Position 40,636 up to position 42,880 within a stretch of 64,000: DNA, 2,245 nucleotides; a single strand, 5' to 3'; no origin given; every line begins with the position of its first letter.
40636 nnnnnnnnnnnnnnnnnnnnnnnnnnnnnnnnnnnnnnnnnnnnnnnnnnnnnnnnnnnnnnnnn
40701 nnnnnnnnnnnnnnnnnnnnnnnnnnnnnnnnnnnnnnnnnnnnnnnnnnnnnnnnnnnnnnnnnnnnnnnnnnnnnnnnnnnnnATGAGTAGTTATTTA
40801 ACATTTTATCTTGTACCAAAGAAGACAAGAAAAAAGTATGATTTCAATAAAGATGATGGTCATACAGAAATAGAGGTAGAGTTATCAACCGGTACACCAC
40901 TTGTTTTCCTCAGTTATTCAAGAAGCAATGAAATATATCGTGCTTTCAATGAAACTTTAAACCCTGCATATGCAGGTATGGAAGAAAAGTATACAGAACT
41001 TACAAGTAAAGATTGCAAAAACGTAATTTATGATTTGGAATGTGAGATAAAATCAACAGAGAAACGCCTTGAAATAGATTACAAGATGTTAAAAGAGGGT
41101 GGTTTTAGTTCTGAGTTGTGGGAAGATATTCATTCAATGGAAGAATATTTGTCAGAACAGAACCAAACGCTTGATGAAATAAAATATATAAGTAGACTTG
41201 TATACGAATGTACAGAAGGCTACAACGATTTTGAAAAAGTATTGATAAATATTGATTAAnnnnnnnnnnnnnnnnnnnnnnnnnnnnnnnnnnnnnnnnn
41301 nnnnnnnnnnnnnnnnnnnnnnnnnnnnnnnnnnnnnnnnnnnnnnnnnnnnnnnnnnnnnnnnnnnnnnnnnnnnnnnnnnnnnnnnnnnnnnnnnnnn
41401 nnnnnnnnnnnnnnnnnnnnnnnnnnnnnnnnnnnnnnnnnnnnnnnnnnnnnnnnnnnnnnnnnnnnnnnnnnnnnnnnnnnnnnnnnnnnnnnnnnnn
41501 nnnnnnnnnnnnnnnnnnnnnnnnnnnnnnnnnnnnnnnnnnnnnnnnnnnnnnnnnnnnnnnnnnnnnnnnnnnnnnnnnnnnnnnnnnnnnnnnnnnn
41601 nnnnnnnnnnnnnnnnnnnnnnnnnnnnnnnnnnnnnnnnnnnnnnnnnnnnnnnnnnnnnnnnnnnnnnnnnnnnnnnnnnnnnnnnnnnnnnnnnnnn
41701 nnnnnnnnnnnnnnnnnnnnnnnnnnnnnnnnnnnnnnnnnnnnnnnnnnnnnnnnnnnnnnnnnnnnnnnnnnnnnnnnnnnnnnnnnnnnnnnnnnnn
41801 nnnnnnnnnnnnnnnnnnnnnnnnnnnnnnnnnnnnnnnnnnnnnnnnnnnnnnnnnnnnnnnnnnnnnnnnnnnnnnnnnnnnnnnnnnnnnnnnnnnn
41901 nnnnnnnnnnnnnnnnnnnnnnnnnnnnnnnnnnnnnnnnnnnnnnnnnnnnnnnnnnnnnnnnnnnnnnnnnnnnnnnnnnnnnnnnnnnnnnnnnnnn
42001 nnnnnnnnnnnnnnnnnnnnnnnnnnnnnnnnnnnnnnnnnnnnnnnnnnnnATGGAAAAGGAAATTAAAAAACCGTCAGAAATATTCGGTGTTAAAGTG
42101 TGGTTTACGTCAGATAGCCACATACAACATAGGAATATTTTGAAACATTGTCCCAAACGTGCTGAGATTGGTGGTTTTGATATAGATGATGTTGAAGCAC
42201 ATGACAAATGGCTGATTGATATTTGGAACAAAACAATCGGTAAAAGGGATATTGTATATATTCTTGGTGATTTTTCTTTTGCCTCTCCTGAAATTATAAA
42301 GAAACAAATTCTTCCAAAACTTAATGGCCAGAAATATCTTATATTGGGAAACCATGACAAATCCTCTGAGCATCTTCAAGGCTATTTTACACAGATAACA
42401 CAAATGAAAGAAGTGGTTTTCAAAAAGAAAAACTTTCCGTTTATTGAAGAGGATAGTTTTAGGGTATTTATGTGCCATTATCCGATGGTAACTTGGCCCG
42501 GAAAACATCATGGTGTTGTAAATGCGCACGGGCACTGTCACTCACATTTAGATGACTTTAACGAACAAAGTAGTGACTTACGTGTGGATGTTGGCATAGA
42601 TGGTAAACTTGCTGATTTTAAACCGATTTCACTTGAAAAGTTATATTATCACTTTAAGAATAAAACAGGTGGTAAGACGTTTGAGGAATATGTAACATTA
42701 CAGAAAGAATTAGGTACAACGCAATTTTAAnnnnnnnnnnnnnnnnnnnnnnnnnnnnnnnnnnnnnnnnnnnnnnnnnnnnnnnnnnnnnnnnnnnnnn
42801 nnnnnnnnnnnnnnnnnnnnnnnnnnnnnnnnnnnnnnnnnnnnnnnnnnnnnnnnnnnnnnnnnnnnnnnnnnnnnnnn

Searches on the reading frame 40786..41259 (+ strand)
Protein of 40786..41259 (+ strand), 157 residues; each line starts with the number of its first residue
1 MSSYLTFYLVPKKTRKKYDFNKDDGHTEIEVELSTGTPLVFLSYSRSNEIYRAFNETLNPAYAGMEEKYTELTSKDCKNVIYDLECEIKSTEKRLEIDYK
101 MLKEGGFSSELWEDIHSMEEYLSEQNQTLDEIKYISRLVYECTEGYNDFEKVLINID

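Call 3: search_protein_families(library=pfam, proteins=[window:40786-41259:+], max_evalue=0.1)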
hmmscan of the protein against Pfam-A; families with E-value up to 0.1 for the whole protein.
window:40786-41259:+ (157 aa): 1 family
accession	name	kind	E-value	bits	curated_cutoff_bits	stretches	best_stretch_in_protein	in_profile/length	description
PF18548.6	MetOD2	-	0.0071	16.7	30.6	0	105-133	53-81/88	Metanogen output domain 2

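Call 4: search_protein_families(library=phrogs, proteins=[window:40786-41259:+], max_evalue=0.01)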
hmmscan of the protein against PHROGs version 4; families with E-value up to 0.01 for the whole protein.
window:40786-41259:+ (157 aa): 0 families

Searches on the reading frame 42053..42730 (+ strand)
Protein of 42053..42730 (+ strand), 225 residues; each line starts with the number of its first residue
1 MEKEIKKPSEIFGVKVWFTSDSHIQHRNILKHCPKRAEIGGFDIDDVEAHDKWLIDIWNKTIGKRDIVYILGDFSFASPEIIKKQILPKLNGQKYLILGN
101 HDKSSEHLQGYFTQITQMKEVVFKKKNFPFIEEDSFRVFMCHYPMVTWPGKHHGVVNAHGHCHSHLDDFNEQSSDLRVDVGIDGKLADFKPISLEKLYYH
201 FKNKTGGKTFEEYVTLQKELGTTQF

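Call 40: search_protein_families(library=pfam, proteins=[window:42053-42730:+], max_evalue=0.001)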
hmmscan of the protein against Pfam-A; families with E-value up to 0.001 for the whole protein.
window:42053-42730:+ (225 aa): 1 family
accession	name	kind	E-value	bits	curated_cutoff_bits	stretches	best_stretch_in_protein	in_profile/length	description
PF00149.33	Metallophos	-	7.3e-07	30.3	21.5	1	15-178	2-132/191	Calcineurin-like phosphoesterase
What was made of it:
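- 42053..42730 (+): Calcineurin-like metallophosphoesterase, 3.9 kb downstream of the TLP gene. Possible 2',3'-phosphate end-healing enzyme. Pfam PF00149 (call 40).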
